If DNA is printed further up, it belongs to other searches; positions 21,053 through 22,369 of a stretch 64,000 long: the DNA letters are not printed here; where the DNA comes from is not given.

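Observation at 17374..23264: Sulfur-trafficking gene block: TtuA-like, CysK, Thi4, DUF39(COG1900) followed by a HydE-like radical SAM, MnmA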

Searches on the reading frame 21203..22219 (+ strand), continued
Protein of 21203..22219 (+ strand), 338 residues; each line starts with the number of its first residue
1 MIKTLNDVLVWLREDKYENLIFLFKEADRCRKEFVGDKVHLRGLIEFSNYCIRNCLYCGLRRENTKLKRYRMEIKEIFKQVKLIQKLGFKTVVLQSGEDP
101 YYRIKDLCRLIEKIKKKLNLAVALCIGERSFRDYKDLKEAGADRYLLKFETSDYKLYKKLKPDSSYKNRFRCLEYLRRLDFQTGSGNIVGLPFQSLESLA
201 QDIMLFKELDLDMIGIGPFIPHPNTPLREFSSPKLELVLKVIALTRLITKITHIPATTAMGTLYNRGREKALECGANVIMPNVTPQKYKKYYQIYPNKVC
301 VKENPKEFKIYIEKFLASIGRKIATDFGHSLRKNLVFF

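Call 23: search_solved_structures(query=window:21203-22219:+, show_alignments=2, max_evalue=0.00001)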
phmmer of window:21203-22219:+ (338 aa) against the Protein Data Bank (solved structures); distinct sequences matched with E-value up to 0.00001: 15.
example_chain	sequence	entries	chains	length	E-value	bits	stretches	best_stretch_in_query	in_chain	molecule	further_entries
7o1p_A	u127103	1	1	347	2.9e-102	345.4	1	23-330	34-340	[FeFe] hydrogenase maturase subunit HydE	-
3cix_A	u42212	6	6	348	2.9e-102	345.4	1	23-330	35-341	FeFe-Hydrogenase maturase | [FeFe] hydrogenase maturase subunit HydE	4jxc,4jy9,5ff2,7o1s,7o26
4jy8_A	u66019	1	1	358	3.2e-102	345.2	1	23-330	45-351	FEFE-HYDROGENASE MATURASE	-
3ciw_A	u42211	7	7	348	2.9e-101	342.1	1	23-330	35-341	FeFe-Hydrogenase maturase | [FeFe] hydrogenase maturase subunit HydE | Biotin synthetase, putative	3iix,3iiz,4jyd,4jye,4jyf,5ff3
7o1o_A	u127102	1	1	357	6.7e-101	340.9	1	23-330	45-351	[FeFe] hydrogenase maturase subunit HydE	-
5few_A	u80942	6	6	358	7.2e-101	340.8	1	23-330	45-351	[FeFe] hydrogenase maturase subunit HydE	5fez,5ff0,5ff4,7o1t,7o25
8qmk_A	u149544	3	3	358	2.6e-100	338.9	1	23-330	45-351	[FeFe] hydrogenase maturase subunit HydE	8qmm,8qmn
5fep_A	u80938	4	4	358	7.3e-100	337.5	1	23-330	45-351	[FeFe] hydrogenase maturase subunit HydE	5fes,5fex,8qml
3t7v_A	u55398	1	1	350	1.1e-28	103.5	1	5-290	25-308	methylornithine synthase PylB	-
4wcx_A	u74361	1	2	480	2.3e-17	66.3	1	12-219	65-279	Biotin and thiamin synthesis associated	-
4rtb_A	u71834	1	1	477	9.1e-16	61.1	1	21-219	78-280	HydG protein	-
8vcw_A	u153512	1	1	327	2.5e-11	46.5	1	23-278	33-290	Biotin synthase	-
7pd1_A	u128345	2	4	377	2.7e-11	46.3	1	24-174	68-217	Thiazole biosynthesis protein ThiH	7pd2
8vdw_A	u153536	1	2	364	5.6e-11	45.3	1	18-252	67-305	Biotin synthase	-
1r30_A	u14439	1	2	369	3.1e-07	33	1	22-279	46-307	Biotin synthase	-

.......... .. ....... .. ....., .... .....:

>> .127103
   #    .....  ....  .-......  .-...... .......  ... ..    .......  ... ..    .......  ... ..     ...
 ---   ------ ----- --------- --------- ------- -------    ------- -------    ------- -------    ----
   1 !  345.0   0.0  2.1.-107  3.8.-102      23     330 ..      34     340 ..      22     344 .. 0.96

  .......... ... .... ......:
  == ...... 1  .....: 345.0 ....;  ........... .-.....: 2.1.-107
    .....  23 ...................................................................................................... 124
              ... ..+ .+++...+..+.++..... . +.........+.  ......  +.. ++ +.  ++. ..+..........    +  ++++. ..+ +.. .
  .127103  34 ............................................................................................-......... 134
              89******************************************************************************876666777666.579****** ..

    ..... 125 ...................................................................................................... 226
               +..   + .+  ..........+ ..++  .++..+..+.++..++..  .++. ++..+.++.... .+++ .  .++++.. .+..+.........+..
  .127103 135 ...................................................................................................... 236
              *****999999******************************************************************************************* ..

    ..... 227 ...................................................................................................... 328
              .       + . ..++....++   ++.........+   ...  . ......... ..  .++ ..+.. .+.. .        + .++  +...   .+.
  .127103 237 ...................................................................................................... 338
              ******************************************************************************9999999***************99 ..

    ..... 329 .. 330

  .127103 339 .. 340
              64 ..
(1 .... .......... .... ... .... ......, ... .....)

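Call 33: list_cluster_members(proteins=[window:21203-22219:+, P0002, window:20032-21210:+, window:31580-33112:+, window:36587-39358:+, window:10566-12311:+])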
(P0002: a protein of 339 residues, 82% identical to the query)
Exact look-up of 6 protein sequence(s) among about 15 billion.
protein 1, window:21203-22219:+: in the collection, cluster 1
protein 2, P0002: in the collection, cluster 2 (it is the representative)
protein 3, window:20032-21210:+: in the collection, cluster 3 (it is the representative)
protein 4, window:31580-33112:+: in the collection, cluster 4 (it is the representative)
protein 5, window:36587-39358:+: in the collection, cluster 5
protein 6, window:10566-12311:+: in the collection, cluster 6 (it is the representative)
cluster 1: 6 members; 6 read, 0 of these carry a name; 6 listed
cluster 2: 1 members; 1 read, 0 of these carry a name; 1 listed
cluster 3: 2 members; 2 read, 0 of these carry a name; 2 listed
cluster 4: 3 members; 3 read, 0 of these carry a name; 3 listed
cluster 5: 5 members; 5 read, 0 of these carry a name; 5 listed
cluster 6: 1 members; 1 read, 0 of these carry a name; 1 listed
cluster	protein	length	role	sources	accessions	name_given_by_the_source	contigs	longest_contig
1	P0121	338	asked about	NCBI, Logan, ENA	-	-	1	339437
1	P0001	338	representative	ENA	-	-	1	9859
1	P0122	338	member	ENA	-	-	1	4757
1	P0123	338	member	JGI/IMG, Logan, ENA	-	-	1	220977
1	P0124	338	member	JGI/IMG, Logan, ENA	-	-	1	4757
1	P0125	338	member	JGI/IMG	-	-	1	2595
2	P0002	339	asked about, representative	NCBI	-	-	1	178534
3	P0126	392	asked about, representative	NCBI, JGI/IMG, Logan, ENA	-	-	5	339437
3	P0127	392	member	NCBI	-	-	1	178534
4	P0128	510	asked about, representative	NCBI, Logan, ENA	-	-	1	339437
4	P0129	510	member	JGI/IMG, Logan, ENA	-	-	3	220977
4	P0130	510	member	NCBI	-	-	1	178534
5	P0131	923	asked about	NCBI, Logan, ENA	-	-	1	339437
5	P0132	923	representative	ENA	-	-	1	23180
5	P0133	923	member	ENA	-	-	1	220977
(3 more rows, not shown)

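Call 35: find_encoding_contigs(protein=window:21203-22219:+, flank=10000, max_places=6)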
Protein window:21203-22219:+ (338 aa): no gene with exactly this product is on record in the collection.

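Call 65: search_protein_families(library=ncbifam, max_evalue=1e-30, proteins=[L003:10001-11002:+, L006:10001-11014:+, L035:9998-10993:+, L047:9998-10993:+, L072:9902-11029:+, L065:9956-11011:+, L030:128-1144:+, L020:1371-2447:+, L044:9950-10948:+, L001:10001-11020:+])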
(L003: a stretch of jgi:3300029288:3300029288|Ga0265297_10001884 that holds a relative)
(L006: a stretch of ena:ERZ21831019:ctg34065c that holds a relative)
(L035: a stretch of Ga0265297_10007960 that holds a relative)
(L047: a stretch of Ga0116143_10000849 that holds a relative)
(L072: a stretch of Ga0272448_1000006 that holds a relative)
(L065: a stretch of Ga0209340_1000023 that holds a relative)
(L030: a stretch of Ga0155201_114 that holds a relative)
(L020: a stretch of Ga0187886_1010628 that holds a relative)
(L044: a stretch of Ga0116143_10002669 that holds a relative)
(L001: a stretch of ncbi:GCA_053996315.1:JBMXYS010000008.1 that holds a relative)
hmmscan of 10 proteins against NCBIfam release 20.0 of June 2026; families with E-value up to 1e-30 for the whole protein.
L003:10001-11002:+ (333 aa): 3 families
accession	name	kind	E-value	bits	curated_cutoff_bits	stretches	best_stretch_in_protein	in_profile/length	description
TIGR03956.1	rSAM_HydE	equivalog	7.1e-106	354.3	254.6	1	3-324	11-335/340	[FeFe] hydrogenase H-cluster radical SAM maturase HydE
TIGR03910.1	pyrrolys_PylB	equivalog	2.5e-47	161.5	348.2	1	6-278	21-296/347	methylornithine synthase PylB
TIGR00433.2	bioB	equivalog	5.4e-32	111.3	225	1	4-279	4-282/307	biotin synthase BioB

L006:10001-11014:+ (337 aa): 3 families
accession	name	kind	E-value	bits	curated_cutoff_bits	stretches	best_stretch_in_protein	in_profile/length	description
TIGR03956.1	rSAM_HydE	equivalog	1.5e-107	359.8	254.6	1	4-330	11-339/340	[FeFe] hydrogenase H-cluster radical SAM maturase HydE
TIGR03910.1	pyrrolys_PylB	equivalog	2e-44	151.9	348.2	1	4-284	18-300/347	methylornithine synthase PylB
TIGR00433.2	bioB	equivalog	1.2e-31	110.2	225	1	5-281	4-282/307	biotin synthase BioB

L035:9998-10993:+ (331 aa): 2 families
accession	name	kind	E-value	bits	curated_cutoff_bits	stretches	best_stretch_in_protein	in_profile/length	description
TIGR03956.1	rSAM_HydE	equivalog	1.2e-100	337.1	254.6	1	2-325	12-338/340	[FeFe] hydrogenase H-cluster radical SAM maturase HydE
TIGR03910.1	pyrrolys_PylB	equivalog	3.6e-40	137.9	348.2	1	4-283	20-303/347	methylornithine synthase PylB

L047:9998-10993:+ (331 aa): 2 families
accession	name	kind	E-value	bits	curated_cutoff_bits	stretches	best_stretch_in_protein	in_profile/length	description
TIGR03956.1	rSAM_HydE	equivalog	3.2e-101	339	254.6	1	4-325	14-338/340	[FeFe] hydrogenase H-cluster radical SAM maturase HydE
TIGR03910.1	pyrrolys_PylB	equivalog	9.9e-42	143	348.2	1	4-283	20-303/347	methylornithine synthase PylB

L072:9902-11029:+ (375 aa): 2 families
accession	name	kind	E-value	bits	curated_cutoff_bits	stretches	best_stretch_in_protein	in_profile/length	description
TIGR03956.1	rSAM_HydE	equivalog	1.1e-106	356.9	254.6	1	11-346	3-338/340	[FeFe] hydrogenase H-cluster radical SAM maturase HydE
TIGR03910.1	pyrrolys_PylB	equivalog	1.3e-49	168.9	348.2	1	7-298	6-297/347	methylornithine synthase PylB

L065:9956-11011:+ (351 aa): 2 families
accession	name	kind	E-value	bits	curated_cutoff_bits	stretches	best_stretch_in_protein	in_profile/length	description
TIGR03956.1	rSAM_HydE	equivalog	2.3e-115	385.5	254.6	1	7-341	3-338/340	[FeFe] hydrogenase H-cluster radical SAM maturase HydE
TIGR03910.1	pyrrolys_PylB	equivalog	1.6e-51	175.3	348.2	1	4-298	7-302/347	methylornithine synthase PylB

L030:128-1144:+ (338 aa): 3 families
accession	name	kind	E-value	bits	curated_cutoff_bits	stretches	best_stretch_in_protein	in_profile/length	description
TIGR03956.1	rSAM_HydE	equivalog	8.8e-111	370.4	254.6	1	9-324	18-335/340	[FeFe] hydrogenase H-cluster radical SAM maturase HydE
TIGR03910.1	pyrrolys_PylB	equivalog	7.9e-45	153.2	348.2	1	8-280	21-298/347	methylornithine synthase PylB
TIGR00433.2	bioB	equivalog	5.9e-33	114.4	225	1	7-279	5-282/307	biotin synthase BioB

L020:1371-2447:+ (358 aa): 2 families
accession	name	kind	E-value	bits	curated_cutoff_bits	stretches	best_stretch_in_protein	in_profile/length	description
TIGR03956.1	rSAM_HydE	equivalog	2.9e-111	372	254.6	1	16-345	7-338/340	[FeFe] hydrogenase H-cluster radical SAM maturase HydE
TIGR03910.1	pyrrolys_PylB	equivalog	1e-47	162.7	348.2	1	19-297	17-297/347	methylornithine synthase PylB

L044:9950-10948:+ (332 aa): 3 families
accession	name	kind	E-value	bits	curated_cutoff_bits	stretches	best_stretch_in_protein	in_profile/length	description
TIGR03956.1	rSAM_HydE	equivalog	7.1e-94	314.8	254.6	1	5-322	18-337/340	[FeFe] hydrogenase H-cluster radical SAM maturase HydE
TIGR03910.1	pyrrolys_PylB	equivalog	2.5e-40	138.4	348.2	1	11-319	31-338/347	methylornithine synthase PylB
TIGR00433.2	bioB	equivalog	6.4e-31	107.7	225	1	8-275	12-282/307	biotin synthase BioB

L001:10001-11020:+ (339 aa): 3 families
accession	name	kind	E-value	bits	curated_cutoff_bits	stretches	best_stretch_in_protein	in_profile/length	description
TIGR03956.1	rSAM_HydE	equivalog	4.5e-102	341.8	254.6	1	9-328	17-338/340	[FeFe] hydrogenase H-cluster radical SAM maturase HydE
TIGR03910.1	pyrrolys_PylB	equivalog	1.3e-47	162.4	348.2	1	7-309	22-324/347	methylornithine synthase PylB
TIGR00433.2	bioB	equivalog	1.4e-32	113.2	225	1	14-280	13-282/307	biotin synthase BioB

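Call 72: find_encoding_contigs(protein=P0035, flank=10000, max_places=1)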
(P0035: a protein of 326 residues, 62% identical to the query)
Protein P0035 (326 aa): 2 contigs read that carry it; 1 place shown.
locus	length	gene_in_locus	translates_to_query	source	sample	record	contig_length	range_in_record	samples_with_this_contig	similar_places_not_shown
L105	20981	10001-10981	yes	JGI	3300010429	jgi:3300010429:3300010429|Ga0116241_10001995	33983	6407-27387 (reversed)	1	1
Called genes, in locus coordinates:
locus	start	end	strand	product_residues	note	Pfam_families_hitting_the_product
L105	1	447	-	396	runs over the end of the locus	PF08495:FIST, PF10442:FIST_C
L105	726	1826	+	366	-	PF00425:Chorismate_bind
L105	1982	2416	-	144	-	PF00072:Response_reg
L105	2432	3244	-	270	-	PF02673:BacA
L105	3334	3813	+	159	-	PF00383:dCMP_cyt_deam_1, PF14437:MafB19-deam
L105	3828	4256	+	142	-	PF11399:DUF3192 (faint)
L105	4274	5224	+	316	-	PF02390:Methyltransf_4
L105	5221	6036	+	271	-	PF00768:Peptidase_S11, PF13354:Beta-lactamase2, PF00905:Transpeptidase (faint)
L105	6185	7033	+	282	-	PF13462:Thioredoxin_4, PF13098:Thioredoxin_2 (weak), PF01323:DSBA, PF13743:Thioredoxin_5 (weak)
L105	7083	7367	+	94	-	PF01016:Ribosomal_L27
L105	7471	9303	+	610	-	PF13522:GATase_6, PF13537:GATase_7, PF01380:SIS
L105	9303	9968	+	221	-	PF00590:TP_methylase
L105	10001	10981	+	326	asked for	PF04055:Radical_SAM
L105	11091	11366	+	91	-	-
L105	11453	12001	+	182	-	PF00156:Pribosyltran, PF14681:UPRTase (weak)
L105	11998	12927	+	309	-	PF02729:OTCace_N, PF00185:OTCace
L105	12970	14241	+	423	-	PF01979:Amidohydro_1, PF07969:Amidohydro_3 (weak), PF12890:DHOase, PF07969:Amidohydro_3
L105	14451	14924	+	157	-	PF02481:DNA_processg_A (weak), PF18306:LDcluster4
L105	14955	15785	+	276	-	PF01149:Fapy_DNA_glyco, PF06831:H2TH, PF06827:zf-FPG_IleRS (faint)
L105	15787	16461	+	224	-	PF06966:DUF1295 (weak), PF04191:PEMT, PF04140:ICMT (weak), PF01222:ERG4_ERG24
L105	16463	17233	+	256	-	PF00175:NAD_binding_1, PF10418:DHODB_Fe-S_bind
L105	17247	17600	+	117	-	PF01925:TauE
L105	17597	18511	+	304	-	PF01180:DHO_dh, PF03060:NMO (weak)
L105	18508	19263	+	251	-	PF00215:OMPdecase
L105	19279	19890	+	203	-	-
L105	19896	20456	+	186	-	PF10962:DUF2764 (weak)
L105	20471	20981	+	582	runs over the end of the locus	PF02874:ATP-synt_ab_N, PF16886:ATP-synt_ab_Xtn, PF00006:ATP-synt_ab, PF22919:ATP-synt_VA_C (weak)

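Call 73: find_encoding_contigs(protein=P0004, flank=10000, max_places=1)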
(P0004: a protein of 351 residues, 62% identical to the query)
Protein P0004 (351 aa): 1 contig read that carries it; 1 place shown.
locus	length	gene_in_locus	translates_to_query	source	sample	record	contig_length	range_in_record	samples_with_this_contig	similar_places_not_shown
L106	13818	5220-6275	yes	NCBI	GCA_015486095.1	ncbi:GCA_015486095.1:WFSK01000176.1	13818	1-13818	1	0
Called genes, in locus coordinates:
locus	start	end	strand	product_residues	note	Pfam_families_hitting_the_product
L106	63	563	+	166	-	PF12822:ECF_trnsprt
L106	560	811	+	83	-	PF21699:TM1266-like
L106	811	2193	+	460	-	PF00206:Lyase_1, PF10415:FumaraseC_C (weak)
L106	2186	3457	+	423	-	PF00350:Dynamin_N (faint), PF01926:MMR_HSR1, PF18128:HydF_dimer, PF18133:HydF_tetramer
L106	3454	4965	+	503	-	PF04055:Radical_SAM, PF06968:BATS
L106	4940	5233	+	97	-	-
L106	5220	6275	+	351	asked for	PF04055:Radical_SAM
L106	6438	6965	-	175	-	PF01661:Macro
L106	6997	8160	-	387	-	PF07690:MFS_1, PF12832:MFS_1_like, PF00083:Sugar_tr (faint)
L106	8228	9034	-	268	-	PF01887:SAM_HAT_N, PF20257:SAM_HAT_C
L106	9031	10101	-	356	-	PF03462:PCRF, PF16326:ABC_tran_CTD (faint), PF00472:RF-1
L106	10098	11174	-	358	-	PF02350:Epimerase_2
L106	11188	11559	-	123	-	PF01597:GCV_H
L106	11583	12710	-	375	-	PF01571:GCV_T, PF08669:GCV_T_C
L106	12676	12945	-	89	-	PF09413:DUF2007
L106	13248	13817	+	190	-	?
